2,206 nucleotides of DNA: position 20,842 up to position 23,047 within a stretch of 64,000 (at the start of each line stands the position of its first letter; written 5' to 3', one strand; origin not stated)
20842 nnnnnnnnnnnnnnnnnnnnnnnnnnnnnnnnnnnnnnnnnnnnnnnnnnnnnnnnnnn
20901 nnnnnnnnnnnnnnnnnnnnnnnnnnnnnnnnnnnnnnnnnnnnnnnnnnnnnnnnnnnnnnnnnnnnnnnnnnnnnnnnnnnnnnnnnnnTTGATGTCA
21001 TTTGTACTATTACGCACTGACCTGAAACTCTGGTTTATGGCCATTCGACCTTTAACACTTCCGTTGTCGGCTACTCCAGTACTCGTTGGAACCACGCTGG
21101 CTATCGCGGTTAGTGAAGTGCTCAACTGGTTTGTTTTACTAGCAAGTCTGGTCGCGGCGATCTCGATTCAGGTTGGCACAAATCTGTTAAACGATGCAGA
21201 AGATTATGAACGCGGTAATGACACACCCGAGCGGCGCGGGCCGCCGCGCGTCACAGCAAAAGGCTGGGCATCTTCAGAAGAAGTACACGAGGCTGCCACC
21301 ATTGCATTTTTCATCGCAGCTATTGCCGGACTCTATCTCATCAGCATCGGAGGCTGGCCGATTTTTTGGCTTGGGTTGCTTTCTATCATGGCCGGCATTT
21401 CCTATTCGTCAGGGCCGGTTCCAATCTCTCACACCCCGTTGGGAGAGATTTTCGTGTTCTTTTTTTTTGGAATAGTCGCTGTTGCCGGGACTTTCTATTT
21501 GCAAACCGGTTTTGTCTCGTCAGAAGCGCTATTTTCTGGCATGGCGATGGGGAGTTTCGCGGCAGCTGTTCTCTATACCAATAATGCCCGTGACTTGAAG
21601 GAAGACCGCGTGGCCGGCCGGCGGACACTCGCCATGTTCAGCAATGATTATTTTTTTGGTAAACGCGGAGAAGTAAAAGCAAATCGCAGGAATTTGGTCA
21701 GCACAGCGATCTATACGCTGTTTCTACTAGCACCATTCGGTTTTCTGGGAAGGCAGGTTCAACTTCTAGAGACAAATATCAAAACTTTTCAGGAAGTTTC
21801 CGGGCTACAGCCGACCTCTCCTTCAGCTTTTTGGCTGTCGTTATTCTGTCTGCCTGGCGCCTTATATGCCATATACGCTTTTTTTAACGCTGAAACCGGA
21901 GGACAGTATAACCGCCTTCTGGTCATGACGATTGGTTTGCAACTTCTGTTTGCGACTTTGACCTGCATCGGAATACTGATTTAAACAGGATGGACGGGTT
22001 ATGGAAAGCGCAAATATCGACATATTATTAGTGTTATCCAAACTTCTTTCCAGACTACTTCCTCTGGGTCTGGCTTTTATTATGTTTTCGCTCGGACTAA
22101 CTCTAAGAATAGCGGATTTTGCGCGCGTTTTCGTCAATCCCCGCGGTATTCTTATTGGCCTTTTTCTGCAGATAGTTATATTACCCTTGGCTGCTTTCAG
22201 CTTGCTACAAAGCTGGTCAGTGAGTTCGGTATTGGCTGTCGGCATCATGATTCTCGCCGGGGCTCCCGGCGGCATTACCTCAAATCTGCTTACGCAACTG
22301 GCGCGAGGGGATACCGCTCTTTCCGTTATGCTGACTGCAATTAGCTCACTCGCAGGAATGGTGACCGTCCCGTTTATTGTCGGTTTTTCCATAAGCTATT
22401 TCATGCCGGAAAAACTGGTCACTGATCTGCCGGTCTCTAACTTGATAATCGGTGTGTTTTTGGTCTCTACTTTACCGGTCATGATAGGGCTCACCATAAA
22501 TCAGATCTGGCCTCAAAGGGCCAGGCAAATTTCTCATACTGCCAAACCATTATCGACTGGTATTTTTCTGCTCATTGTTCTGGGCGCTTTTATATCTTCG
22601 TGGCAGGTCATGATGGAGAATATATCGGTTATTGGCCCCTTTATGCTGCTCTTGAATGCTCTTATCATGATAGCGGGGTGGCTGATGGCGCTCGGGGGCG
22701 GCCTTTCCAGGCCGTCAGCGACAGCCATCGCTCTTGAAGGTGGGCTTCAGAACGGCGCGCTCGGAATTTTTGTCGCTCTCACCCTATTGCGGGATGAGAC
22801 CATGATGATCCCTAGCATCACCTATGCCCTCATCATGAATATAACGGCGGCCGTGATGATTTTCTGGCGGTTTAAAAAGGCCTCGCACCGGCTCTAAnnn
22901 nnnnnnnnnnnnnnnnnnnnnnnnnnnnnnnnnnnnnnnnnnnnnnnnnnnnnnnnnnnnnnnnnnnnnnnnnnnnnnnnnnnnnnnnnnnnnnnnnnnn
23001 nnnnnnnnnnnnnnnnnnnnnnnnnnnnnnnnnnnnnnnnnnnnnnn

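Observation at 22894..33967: Clade II (Sec-dependent, nosR-less, nosGH-containing) N2O reductase cluster in an alphaproteobacterial backbone, with non-canonical gene order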

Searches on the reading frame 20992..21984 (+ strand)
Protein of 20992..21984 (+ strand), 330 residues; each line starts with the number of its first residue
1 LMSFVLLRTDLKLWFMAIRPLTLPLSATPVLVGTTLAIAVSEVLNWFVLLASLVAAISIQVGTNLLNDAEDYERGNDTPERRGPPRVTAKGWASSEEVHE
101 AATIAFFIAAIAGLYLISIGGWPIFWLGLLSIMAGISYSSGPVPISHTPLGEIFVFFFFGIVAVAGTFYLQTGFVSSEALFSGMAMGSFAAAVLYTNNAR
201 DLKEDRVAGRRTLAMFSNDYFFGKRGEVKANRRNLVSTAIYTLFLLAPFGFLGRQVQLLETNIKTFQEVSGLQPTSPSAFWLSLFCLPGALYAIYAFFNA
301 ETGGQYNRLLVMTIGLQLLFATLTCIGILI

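Call 12: search_protein_families(library=pfam, proteins=[window:20992-21984:+], max_evalue=0.01)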
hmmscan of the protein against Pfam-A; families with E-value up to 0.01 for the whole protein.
window:20992-21984:+ (330 aa): 1 family
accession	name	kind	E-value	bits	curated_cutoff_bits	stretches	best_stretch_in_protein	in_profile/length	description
PF01040.23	UbiA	-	2.9e-29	102.6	34.2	1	28-249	3-206/250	UbiA prenyltransferase family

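Call 13: search_protein_families(library=ncbifam, proteins=[window:20992-21984:+], max_evalue=0.01)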
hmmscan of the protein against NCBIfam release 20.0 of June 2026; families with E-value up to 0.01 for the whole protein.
window:20992-21984:+ (330 aa): 10 families
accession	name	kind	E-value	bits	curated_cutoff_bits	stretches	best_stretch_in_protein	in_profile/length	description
NF004751.0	PRK06080.1-3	equivalog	3.6e-67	227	264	1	11-215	10-212/296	1,4-dihydroxy-2-naphthoate polyprenyltransferase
NF004750.0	PRK06080.1-2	equivalog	5.4e-48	163.9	346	1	10-215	5-215/301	1,4-dihydroxy-2-naphthoate polyprenyltransferase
NF004749.0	PRK06080.1-1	equivalog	1.4e-46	159.1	277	1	8-216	16-223/311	1,4-dihydroxy-2-naphthoate polyprenyltransferase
TIGR00751.1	menA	equivalog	1.3e-45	156.1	102.15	1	19-216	1-203/284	1,4-dihydroxy-2-naphthoate octaprenyltransferase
NF004754.0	PRK06080.1-6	equivalog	4e-35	121.7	522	1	12-246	10-248/308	1,4-dihydroxy-2-naphthoate polyprenyltransferase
NF009926.0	PRK13387.1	equivalog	1.7e-31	109.5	316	1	12-216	4-228/317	1,4-dihydroxy-2-naphthoate polyprenyltransferase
NF004753.0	PRK06080.1-5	equivalog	8.9e-30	103.9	555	1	12-216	12-220/312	1,4-dihydroxy-2-naphthoate polyprenyltransferase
NF004752.0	PRK06080.1-4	subfamily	5.1e-25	88.7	289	1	26-216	18-215/300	1,4-dihydroxy-2-naphthoate polyprenyltransferase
TIGR02235.1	menA_cyano-plnt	equivalog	2.8e-22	79.3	225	1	13-213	1-197/285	2-carboxy-1,4-naphthoquinone phytyltransferase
NF004617.0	PRK05951.1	equivalog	2.2e-20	73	239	1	7-245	10-243/306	prenyltransferase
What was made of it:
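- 20992..21984 (+): MenA-like 1,4-dihydroxy-2-naphthoate polyprenyltransferase. TIGR00751 scores 156 bits (cutoff 102); the equivalog models are below cutoff (call 13).
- On MenA (DHNA polyprenyltransferase), for the companion gene 20992-21984: TIGR00751 scores 156 (cutoff 102), while all NF0047xx equivalog models are below cutoff (call 13).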

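Call 46: find_homologous_proteins(query=window:20992-21984:+, max_evalue=1e-10)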
Query window:20992-21984:+ (330 aa): 1161 proteins with E <= 1e-10 among 8000 candidates; the best 120 are listed.
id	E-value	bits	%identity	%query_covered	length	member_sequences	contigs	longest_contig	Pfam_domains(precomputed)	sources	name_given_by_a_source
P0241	9.2e-211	717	100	100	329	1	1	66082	PF01040.24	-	-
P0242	4.2e-117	409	62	98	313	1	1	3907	PF01040.24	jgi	jgi:1,4-dihydroxy-2-naphthoate octaprenyltransferase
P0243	2.0e-112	394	60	98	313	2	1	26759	PF01040.24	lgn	-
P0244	1.0e-110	388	60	98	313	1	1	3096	PF01040.24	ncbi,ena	-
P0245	3.6e-109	383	57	100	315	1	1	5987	PF01040.24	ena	-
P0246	3.2e-107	377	60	100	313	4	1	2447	PF01040.24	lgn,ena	-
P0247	9.0e-100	352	54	100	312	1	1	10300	PF01040.24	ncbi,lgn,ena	-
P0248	6.2e-93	330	58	79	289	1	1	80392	PF01040.24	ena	-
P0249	2.8e-92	327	51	97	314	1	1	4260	PF01040.24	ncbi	-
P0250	2.3e-80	288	50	96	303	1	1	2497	PF01040.24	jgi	-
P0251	1.6e-71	259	45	97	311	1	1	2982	PF01040.24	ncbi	-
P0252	9.2e-67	244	46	96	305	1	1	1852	PF01040.24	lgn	-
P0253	1.8e-66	243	46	95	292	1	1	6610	PF01040.24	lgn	-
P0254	7.2e-66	241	56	63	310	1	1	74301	PF01040.24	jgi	jgi:1,4-dihydroxy-2-naphthoate octaprenyltransferase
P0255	1.7e-65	239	43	96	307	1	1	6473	PF01040.24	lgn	-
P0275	1.1e-61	227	43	97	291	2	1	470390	PF01040.24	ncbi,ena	-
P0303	1.6e-58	217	51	73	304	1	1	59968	PF01040.24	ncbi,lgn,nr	ncbi:MAG: 1,4-dihydroxy-2-naphthoate polyprenyltransferase [Sulfuritalea sp.]|nr:1,4-dihydroxy-2-nap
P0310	6.9e-58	214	54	61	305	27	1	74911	PF01040.24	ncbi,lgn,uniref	ncbi:1,4-dihydroxy-2-naphthoate octaprenyltransferase [Azonexus sp.]|uniref:1,4-dihydroxy-2-naphthoa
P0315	5.2e-57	212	41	97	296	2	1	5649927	PF01040.24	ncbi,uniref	ncbi:1,4-dihydroxy-2-naphthoate polyprenyltransferase [Thiocapsa bogorovii]|uniref:1,4-dihydroxy-2-n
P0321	3.2e-56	209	40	97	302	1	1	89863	PF01040.24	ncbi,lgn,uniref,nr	ncbi:1,4-dihydroxy-2-naphthoate polyprenyltransferase [Telmatospirillum sp.]|uniref:1,4-dihydroxy-2-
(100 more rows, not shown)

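Call 47: find_encoding_contigs(protein=P0310, flank=10000, max_places=1)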
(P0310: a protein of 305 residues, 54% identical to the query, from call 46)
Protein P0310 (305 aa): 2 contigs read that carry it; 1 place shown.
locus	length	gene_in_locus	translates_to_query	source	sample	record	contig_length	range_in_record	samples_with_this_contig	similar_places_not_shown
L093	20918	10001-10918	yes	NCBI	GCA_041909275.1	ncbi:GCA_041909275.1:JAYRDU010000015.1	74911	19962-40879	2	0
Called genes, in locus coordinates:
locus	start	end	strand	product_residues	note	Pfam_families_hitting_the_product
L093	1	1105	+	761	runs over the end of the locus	PF18764:nos_propeller, PF13473:Cupredoxin_1, PF00116:COX2 (weak)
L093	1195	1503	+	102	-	PF00034:Cytochrom_C, PF13442:Cytochrome_CBB3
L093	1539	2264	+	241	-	PF00034:Cytochrom_C, PF13442:Cytochrome_CBB3 (weak)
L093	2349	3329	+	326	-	-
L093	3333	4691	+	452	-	PF05048:NosD, PF13229:Beta_helix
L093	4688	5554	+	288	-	PF13534:Fer4_17 (faint), PF13187:Fer4_9 (faint), PF13183:Fer4_8 (faint), PF25160:LdpA_Fe-S-bd (faint), PF00037:Fer4, PF12837:Fer4_6 (weak), PF12838:Fer4_7, PF12838:Fer4_7 (weak), +5 more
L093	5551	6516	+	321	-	PF12801:Fer4_5, PF12838:Fer4_7 (faint), PF00037:Fer4 (weak)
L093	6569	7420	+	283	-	PF02463:SMC_N (faint), PF00005:ABC_tran, PF13304:AAA_21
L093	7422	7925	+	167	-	-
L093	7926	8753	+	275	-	PF01061:ABC2_membrane, PF12679:ABC2_membrane_2, PF12698:ABC2_membrane_3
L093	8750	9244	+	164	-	PF08534:Redoxin, PF00578:AhpC-TSA, PF00085:Thioredoxin (weak), PF13905:Thioredoxin_8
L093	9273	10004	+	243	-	PF01209:Ubie_methyltran, PF13489:Methyltransf_23, PF08241:Methyltransf_11, PF08242:Methyltransf_12, PF13649:Methyltransf_25, PF13847:Methyltransf_31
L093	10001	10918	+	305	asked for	PF01040:UbiA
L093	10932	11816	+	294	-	PF01758:SBF, PF13593:SBF_like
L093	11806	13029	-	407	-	PF05048:NosD, PF13229:Beta_helix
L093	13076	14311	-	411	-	-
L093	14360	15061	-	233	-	PF00005:ABC_tran, PF02463:SMC_N (faint), PF13304:AAA_21 (faint)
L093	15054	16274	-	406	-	PF12704:MacB_PCD, PF02687:FtsX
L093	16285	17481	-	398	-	PF25919:BSH_CusB (weak), PF25984:BSH_YknX (faint), PF00364:Biotin_lipoyl (faint), PF25917:BSH_RND, PF25954:Beta-barrel_RND_2, PF25975:CzcB_C (weak), PF25989:YknX_C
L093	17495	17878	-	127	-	-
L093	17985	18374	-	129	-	PF21651:DUF6858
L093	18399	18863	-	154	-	PF09912:DUF2141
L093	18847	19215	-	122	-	PF02579:Nitro_FeMo-Co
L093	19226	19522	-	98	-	PF09600:Cyd_oper_YbgE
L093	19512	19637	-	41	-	PF08173:YbgT_YccB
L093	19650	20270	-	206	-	PF00355:Rieske (weak)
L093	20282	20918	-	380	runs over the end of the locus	PF02322:Cyt_bd_oxida_II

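Call 48: find_encoding_contigs(protein=P0315, flank=10000, max_places=1)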
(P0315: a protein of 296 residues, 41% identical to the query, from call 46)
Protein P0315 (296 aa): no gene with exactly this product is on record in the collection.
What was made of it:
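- Tried and rejected: The look-up for P0315 also failed (call 48).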

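Call 49: find_encoding_contigs(protein=P0248, flank=10000, max_places=1)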
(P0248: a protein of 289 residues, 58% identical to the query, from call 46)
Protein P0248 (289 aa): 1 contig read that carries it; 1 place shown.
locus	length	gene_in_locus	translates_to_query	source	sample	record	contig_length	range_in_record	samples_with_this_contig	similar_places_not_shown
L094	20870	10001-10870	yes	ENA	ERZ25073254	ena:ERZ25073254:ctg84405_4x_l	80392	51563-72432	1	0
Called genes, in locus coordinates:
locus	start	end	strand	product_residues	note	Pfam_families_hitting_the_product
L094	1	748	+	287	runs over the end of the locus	PF00034:Cytochrom_C, PF13442:Cytochrome_CBB3 (faint), PF00034:Cytochrom_C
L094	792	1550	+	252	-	PF00034:Cytochrom_C, PF13442:Cytochrome_CBB3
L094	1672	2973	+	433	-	-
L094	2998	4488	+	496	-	PF13229:Beta_helix, PF05048:NosD, PF13229:Beta_helix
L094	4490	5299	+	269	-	PF13183:Fer4_8 (faint), PF13187:Fer4_9 (faint), PF13534:Fer4_17 (faint), PF25160:LdpA_Fe-S-bd (faint), PF00037:Fer4 (weak), PF12797:Fer4_2 (faint), PF12838:Fer4_7, PF12838:Fer4_7 (weak), +5 more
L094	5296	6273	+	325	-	PF12801:Fer4_5 (weak), PF12838:Fer4_7 (faint), PF12801:Fer4_5 (weak)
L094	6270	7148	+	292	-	PF02463:SMC_N (faint), PF00005:ABC_tran, PF13304:AAA_21 (weak)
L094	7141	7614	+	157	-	-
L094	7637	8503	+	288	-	PF12679:ABC2_membrane_2, PF01061:ABC2_membrane (weak), PF12698:ABC2_membrane_3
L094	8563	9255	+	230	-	PF08534:Redoxin, PF00578:AhpC-TSA, PF00085:Thioredoxin (weak), PF13098:Thioredoxin_2 (weak), PF13905:Thioredoxin_8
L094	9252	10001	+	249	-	PF01209:Ubie_methyltran, PF13489:Methyltransf_23, PF13847:Methyltransf_31 (weak), PF08241:Methyltransf_11, PF08242:Methyltransf_12, PF13649:Methyltransf_25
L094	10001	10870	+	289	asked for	PF01040:UbiA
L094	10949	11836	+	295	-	PF00999:Na_H_Exchanger, PF13593:SBF_like, PF01758:SBF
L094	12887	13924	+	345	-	PF17210:SdrD_B, PF22904:NOMO1-like_2nd (weak), PF13620:CarboxypepD_reg (weak)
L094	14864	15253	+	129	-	PF03160:Calx-beta (faint)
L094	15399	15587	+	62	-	-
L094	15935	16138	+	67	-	-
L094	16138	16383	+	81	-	PF17803:Cadherin_4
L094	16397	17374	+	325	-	PF17892:Cadherin_5, PF17963:Big_9, PF16841:CBM60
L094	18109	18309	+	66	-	-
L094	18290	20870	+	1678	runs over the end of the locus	PF03160:Calx-beta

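Call 66: find_encoding_contigs(protein=P0321, flank=8000, max_places=1)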
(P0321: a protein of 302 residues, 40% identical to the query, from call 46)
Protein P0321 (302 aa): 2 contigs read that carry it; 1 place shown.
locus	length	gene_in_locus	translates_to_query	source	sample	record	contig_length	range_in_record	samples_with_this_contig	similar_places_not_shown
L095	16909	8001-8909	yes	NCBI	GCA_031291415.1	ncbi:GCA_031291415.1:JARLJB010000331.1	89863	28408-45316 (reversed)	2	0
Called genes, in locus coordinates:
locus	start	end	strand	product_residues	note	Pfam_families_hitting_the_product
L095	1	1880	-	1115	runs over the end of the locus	PF08379:Bact_transglu_N, PF01841:Transglut_core, PF09899:DUF2126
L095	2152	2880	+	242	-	PF00072:Response_reg, PF00486:Trans_reg_C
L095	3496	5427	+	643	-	PF07719:TPR_2, PF13414:TPR_11, PF13424:TPR_12, PF00515:TPR_1, PF13414:TPR_11, PF13424:TPR_12, PF13432:TPR_16, PF00515:TPR_1, +36 more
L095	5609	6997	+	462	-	PF00072:Response_reg, PF00805:Pentapeptide, PF13599:Pentapeptide_4, PF00805:Pentapeptide, PF13576:Pentapeptide_3 (weak)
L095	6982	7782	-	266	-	PF02900:LigB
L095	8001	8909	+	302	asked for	PF01040:UbiA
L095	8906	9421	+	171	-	PF00578:AhpC-TSA, PF08534:Redoxin, PF00255:GSHPx (weak), PF00085:Thioredoxin (faint), PF13098:Thioredoxin_2 (weak), PF13905:Thioredoxin_8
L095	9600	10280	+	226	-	PF02036:SCP2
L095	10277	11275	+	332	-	PF01136:Peptidase_U32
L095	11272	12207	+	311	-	PF01136:Peptidase_U32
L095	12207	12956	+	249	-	PF06750:A24_N_bact, PF01478:Peptidase_A24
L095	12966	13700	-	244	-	PF00227:Proteasome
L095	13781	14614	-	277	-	PF08379:Bact_transglu_N, PF01841:Transglut_core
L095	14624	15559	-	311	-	PF04168:Alpha-E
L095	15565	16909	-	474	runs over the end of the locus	PF04174:CP_ATPgrasp_1, PF14403:CP_ATPgrasp_2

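Call 67: find_encoding_contigs(protein=P0275, flank=8000, max_places=1)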
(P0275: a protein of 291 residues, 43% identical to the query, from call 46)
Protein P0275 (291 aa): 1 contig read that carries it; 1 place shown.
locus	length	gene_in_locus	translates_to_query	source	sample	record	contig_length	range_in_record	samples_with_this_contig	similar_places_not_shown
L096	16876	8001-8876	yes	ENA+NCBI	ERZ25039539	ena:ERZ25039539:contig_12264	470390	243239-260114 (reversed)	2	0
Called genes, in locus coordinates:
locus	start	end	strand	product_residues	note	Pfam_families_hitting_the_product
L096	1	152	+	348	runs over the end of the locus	PF19879:DUF6352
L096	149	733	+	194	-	PF14549:P22_Cro, PF15943:YdaS_toxin, PF02613:Nitrate_red_del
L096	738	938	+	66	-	-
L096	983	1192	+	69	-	-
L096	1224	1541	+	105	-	PF11749:DUF3305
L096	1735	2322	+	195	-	PF11748:DUF3306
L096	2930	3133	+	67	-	-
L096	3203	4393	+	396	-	PF04879:Molybdop_Fe4S4, PF00384:Molybdopterin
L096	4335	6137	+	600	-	PF00384:Molybdopterin (weak), PF01568:Molydop_binding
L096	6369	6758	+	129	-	PF00037:Fer4 (weak), PF12837:Fer4_6 (weak), PF13237:Fer4_10 (weak), PF12838:Fer4_7 (weak), PF13187:Fer4_9 (weak)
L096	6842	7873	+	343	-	PF01292:Ni_hydr_CYTB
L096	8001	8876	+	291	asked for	PF01040:UbiA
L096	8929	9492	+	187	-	PF11127:YgaP-like_TM (faint)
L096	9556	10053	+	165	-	PF03205:MobB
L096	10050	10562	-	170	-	-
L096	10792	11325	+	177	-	PF00994:MoCF_biosynth, PF03454:MoeA_C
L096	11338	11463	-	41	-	-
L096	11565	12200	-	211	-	PF12804:NTP_transf_3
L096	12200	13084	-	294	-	PF02634:FdhD-NarQ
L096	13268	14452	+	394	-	PF01717:Meth_synt_2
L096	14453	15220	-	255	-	PF00005:ABC_tran, PF02463:SMC_N (weak), PF13304:AAA_21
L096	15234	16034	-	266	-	PF01032:FecCD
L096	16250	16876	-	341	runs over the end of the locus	PF01497:Peripla_BP_2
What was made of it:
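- MenA homologues at 40-43% identity lie in other contexts: a DUF3305/3306 molybdoenzyme cluster in L096 and a ubiTUV-like cluster in L095 (calls 66, 67).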

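Call 68: find_encoding_contigs(protein=P0303, flank=8000, max_places=1)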
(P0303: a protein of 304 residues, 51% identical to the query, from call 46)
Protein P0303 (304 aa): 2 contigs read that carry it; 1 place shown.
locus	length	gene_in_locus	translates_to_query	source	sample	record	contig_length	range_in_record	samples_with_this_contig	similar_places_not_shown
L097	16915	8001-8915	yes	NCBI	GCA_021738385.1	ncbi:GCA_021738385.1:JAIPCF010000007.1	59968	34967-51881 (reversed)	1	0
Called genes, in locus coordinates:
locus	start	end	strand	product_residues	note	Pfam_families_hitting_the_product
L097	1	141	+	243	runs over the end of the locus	PF00034:Cytochrom_C, PF13442:Cytochrome_CBB3 (weak)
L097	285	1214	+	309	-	-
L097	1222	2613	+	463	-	PF13229:Beta_helix, PF05048:NosD, PF13229:Beta_helix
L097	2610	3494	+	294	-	PF13183:Fer4_8 (faint), PF13187:Fer4_9 (faint), PF25160:LdpA_Fe-S-bd (faint), PF13237:Fer4_10 (faint), PF00037:Fer4, PF12797:Fer4_2 (faint), PF12838:Fer4_7, PF12838:Fer4_7 (weak), +4 more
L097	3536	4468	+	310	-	PF12801:Fer4_5, PF12838:Fer4_7 (faint), PF12801:Fer4_5 (weak)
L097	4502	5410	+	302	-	PF00005:ABC_tran, PF02463:SMC_N (weak), PF13304:AAA_21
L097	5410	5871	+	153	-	-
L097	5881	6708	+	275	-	PF01061:ABC2_membrane, PF12679:ABC2_membrane_2, PF12698:ABC2_membrane_3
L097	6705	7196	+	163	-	PF08534:Redoxin, PF00578:AhpC-TSA, PF00255:GSHPx (weak), PF00085:Thioredoxin, PF13098:Thioredoxin_2 (weak), PF13905:Thioredoxin_8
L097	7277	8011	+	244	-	PF01209:Ubie_methyltran, PF13489:Methyltransf_23 (weak), PF05148:Methyltransf_8 (faint), PF08241:Methyltransf_11, PF08242:Methyltransf_12 (weak), PF13649:Methyltransf_25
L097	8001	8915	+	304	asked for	PF01040:UbiA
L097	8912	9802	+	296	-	PF03547:Mem_trans (weak), PF13593:SBF_like, PF01758:SBF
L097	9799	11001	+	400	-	PF13229:Beta_helix, PF05048:NosD, PF13229:Beta_helix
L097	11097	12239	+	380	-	PF13353:Fer4_12 (weak), PF04055:Radical_SAM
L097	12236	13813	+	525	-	PF00034:Cytochrom_C (weak), PF13442:Cytochrome_CBB3, PF02239:Cytochrom_D1, PF23414:Beta-prop_EML_2 (faint), PF25174:Beta-prop_THOC3 (faint)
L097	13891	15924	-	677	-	PF02743:dCache_1, PF00989:PAS, PF08448:PAS_4, PF13188:PAS_8 (faint), PF08447:PAS_3 (weak), PF13426:PAS_9, PF00990:GGDEF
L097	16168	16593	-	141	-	PF07027:DUF1318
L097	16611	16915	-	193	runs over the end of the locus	PF00578:AhpC-TSA, PF02630:SCO1-SenC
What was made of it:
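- The same four genes in the same order follow nosY directly in an alphaproteobacterial relative and in two Betaproteobacteria (calls 47, 49, 68).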

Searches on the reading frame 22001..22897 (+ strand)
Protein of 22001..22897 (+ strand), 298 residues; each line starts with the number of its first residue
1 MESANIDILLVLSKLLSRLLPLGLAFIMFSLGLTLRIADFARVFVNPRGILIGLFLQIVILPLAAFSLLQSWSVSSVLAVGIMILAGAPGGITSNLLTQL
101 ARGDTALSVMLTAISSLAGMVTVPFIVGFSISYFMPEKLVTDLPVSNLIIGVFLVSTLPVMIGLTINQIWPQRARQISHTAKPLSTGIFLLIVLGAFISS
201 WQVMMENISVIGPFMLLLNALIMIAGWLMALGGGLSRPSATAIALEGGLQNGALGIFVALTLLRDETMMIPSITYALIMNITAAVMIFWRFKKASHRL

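Call 12: search_protein_families(library=pfam, proteins=[window:22001-22897:+], max_evalue=0.01)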
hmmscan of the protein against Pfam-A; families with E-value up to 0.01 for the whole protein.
window:22001-22897:+ (298 aa): 2 families
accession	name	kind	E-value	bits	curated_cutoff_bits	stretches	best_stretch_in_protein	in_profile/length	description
PF01758.21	SBF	-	2.1e-33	116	24.3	1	21-206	1-190/191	Sodium Bile acid symporter family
PF13593.11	SBF_like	-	5.6e-17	62.4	25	1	22-286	35-307/313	SBF-like CPA transporter family (DUF4137)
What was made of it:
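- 22001..22897 (+): BASS/SBF-family transporter, the last gene of the companion operon. Its stop overlaps the nosY stop. PF01758 at 2.1e-33 (call 12).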

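Call 13: search_protein_families(library=ncbifam, proteins=[window:22001-22897:+], max_evalue=0.01)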
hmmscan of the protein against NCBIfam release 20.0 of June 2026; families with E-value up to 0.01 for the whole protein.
window:22001-22897:+ (298 aa): 2 families
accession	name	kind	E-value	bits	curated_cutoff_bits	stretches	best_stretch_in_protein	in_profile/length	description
TIGR00841.1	bass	subfamily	2.5e-50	171.5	326.3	1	11-286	31-300/321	bile acid:sodium symporter family transporter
NF047939.1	PantTportPanS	equivalog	2.5e-26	93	400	1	23-289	36-296/299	ketopantoate/pantoate/pantothenate transporter PanS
